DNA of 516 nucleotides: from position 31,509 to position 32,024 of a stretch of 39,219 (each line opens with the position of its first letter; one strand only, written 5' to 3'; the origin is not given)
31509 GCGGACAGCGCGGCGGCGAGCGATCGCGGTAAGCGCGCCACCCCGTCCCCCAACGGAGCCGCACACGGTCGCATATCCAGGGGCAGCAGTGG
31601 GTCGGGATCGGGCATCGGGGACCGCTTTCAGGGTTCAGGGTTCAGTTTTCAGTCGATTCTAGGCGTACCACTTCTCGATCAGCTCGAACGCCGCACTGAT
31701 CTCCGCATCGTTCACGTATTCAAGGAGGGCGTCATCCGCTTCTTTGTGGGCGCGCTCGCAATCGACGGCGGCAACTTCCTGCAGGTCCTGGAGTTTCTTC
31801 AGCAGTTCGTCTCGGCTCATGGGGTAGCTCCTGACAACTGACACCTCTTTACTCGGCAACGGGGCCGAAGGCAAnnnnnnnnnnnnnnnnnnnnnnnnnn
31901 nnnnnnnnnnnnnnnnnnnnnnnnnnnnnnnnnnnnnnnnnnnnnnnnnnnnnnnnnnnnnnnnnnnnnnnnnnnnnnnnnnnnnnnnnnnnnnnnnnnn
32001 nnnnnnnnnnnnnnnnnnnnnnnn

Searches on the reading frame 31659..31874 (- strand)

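Call 9: search_protein_families(library=pfam, proteins=[window:31659-31874:-], max_evalue=0.01)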
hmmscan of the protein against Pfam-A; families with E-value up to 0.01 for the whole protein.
window:31659-31874:- (71 aa): 0 families

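Call 10: search_protein_families(library=phrogs, proteins=[window:31659-31874:-], max_evalue=0.001)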
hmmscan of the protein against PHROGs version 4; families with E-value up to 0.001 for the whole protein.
window:31659-31874:- (71 aa): 1 family
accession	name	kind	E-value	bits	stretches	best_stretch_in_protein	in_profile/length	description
phrog_31687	-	unknown function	1.9e-08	35.3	1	19-63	2-44/53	-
